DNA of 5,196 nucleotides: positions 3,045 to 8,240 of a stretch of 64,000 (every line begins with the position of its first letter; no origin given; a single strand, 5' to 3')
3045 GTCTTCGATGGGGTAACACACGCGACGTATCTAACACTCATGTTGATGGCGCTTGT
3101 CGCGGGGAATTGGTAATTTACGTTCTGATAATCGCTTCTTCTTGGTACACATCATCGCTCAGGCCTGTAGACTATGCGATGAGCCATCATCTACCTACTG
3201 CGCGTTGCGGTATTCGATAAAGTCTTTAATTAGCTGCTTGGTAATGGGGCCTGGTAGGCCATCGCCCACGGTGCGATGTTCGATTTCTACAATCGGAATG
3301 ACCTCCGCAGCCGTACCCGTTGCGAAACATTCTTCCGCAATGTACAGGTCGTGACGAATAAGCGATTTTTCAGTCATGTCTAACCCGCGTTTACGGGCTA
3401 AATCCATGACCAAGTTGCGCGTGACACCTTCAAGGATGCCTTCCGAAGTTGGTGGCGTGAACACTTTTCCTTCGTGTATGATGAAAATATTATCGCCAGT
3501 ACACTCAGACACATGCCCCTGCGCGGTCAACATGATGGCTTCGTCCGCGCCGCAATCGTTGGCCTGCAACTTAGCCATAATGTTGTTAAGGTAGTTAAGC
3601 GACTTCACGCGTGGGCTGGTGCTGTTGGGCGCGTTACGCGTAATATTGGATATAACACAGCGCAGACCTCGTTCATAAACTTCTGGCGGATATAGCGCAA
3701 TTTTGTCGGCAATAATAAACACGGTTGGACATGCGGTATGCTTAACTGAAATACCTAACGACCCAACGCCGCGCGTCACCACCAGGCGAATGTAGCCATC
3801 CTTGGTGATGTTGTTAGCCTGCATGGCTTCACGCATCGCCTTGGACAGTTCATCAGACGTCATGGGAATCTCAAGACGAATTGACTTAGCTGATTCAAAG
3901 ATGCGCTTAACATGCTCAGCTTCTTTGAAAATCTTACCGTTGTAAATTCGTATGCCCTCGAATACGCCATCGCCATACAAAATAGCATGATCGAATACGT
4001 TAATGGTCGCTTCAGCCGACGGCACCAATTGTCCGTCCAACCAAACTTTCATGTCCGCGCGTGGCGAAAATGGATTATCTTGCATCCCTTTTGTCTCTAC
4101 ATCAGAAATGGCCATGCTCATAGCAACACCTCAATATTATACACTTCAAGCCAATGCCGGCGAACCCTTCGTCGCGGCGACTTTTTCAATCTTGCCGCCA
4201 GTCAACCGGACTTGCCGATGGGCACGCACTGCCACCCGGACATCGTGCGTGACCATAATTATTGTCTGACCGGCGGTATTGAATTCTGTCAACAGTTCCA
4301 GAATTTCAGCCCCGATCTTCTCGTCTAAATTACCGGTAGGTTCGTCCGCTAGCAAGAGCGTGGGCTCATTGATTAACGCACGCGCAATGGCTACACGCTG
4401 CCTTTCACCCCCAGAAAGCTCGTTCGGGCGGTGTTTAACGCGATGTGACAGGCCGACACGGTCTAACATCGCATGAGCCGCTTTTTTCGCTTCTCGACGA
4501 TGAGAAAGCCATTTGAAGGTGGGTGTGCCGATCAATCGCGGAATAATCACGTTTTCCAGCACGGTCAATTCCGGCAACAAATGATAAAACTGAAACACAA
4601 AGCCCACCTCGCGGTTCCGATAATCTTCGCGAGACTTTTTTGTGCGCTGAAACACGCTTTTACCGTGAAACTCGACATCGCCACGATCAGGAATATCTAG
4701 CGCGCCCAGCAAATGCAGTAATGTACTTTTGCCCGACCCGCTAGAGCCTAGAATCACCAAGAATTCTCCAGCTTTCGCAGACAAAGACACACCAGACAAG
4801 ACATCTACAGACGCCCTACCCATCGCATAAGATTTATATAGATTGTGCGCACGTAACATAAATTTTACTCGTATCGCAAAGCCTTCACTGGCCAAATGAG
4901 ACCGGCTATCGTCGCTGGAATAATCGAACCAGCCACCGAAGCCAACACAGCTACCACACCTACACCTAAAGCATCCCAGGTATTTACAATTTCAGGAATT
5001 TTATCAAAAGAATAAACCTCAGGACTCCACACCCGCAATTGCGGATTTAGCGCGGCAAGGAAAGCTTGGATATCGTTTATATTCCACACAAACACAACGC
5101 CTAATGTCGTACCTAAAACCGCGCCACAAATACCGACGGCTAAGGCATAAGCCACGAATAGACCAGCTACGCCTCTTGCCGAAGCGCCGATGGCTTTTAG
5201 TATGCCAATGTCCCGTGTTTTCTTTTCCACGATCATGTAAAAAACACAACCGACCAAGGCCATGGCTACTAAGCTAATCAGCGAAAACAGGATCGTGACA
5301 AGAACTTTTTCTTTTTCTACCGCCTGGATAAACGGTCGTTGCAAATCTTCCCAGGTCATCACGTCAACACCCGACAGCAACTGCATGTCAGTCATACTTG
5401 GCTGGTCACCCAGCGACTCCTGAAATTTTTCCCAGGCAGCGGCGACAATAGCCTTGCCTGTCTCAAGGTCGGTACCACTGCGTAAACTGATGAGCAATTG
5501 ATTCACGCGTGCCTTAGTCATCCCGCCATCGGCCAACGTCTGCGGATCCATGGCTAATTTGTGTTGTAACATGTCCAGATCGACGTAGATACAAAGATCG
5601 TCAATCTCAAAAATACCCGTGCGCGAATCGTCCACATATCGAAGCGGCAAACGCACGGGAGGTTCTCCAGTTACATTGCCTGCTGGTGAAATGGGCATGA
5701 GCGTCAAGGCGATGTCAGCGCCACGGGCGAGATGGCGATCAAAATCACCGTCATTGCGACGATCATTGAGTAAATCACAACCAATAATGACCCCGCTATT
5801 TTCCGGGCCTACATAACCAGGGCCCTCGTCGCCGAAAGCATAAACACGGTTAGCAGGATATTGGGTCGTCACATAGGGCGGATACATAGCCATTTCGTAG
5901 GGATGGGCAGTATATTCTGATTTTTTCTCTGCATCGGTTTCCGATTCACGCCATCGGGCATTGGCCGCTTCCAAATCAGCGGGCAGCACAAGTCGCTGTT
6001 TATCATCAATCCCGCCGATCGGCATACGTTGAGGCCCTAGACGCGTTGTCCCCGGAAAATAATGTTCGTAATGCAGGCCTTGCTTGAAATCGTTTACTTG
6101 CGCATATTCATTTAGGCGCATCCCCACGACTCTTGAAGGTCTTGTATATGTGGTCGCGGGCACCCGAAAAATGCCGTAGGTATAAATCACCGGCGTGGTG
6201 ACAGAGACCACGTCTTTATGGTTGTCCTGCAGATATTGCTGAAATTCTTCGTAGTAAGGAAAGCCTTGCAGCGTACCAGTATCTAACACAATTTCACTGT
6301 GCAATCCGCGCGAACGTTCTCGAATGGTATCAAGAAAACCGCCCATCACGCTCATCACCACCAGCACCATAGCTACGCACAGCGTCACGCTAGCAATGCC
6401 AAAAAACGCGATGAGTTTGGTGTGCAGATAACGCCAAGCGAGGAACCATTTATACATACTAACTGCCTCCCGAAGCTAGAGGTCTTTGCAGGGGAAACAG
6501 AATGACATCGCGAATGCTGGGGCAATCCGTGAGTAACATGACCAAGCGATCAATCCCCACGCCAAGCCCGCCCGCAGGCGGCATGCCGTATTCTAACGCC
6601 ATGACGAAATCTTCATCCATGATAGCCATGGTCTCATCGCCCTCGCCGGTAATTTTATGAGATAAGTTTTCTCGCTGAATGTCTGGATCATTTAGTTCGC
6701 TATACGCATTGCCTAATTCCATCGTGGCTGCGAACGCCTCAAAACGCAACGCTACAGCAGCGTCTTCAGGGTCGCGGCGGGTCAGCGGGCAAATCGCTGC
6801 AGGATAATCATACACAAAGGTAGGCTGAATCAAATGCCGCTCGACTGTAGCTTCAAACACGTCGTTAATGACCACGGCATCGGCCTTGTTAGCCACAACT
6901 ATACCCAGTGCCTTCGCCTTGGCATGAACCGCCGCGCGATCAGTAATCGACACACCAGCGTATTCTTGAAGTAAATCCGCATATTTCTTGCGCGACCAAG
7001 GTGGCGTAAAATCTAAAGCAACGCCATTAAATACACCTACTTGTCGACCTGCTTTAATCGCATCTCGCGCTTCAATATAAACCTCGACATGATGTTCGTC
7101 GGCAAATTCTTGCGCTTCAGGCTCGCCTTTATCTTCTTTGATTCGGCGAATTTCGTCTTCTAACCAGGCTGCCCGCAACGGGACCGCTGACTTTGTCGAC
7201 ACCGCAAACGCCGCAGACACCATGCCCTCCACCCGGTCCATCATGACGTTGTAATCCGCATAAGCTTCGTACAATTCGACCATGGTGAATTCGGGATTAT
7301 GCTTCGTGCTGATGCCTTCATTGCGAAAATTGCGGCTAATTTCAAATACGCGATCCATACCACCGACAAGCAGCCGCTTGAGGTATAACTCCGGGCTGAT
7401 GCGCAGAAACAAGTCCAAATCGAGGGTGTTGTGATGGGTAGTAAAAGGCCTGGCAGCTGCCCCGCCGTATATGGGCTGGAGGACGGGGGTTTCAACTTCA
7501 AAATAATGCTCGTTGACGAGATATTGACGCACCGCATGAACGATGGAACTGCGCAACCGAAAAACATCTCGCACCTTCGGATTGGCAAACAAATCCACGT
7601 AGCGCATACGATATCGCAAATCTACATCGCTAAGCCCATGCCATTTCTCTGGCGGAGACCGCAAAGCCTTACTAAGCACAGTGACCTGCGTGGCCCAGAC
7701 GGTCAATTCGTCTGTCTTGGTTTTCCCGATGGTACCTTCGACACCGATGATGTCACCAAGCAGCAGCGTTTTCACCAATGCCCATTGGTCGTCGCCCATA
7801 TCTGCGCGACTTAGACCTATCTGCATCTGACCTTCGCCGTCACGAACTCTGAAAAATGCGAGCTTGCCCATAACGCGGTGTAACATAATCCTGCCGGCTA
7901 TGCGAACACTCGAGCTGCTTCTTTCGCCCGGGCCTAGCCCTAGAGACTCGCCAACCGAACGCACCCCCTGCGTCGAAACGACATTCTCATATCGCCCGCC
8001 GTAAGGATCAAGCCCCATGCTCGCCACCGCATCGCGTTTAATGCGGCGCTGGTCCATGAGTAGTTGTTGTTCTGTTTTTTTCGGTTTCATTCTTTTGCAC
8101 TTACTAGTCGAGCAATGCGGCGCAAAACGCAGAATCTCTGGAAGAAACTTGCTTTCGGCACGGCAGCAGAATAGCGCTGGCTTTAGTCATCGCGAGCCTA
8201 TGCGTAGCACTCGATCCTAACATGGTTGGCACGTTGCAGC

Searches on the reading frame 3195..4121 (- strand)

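Call 90: search_protein_families(library=pfam, proteins=[window:3195-4121:-], max_evalue=0.00001)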
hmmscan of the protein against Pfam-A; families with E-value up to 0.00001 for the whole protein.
window:3195-4121:- (308 aa): 1 family
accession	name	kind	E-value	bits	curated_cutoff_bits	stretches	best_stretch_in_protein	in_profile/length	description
PF01063.24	Aminotran_4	-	4.6e-60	203.7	28.5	1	52-280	1-223/223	Amino-transferase class IV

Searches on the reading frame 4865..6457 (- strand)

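Call 90: search_protein_families(library=pfam, proteins=[window:4865-6457:-], max_evalue=0.00001)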
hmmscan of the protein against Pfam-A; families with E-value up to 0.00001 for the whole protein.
window:4865-6457:- (530 aa): 1 family
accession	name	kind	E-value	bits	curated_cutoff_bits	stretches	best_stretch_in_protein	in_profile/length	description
PF02687.27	FtsX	-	1.7e-13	51.1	25.5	1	389-516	2-113/120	FtsX-like permease C-terminal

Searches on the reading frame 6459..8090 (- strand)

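Call 90: search_protein_families(library=pfam, proteins=[window:6459-8090:-], max_evalue=0.00001)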
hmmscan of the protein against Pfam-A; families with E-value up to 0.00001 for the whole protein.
window:6459-8090:- (543 aa): 2 families
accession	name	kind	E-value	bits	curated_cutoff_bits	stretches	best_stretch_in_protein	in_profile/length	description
PF00152.25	tRNA-synt_2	-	2.7e-85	286.6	25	1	156-535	2-307/308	tRNA synthetases class II (D, K and N)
PF01336.31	tRNA_anti-codon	-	3.9e-14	52.8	27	1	62-139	1-75/75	OB-fold nucleic acid binding domain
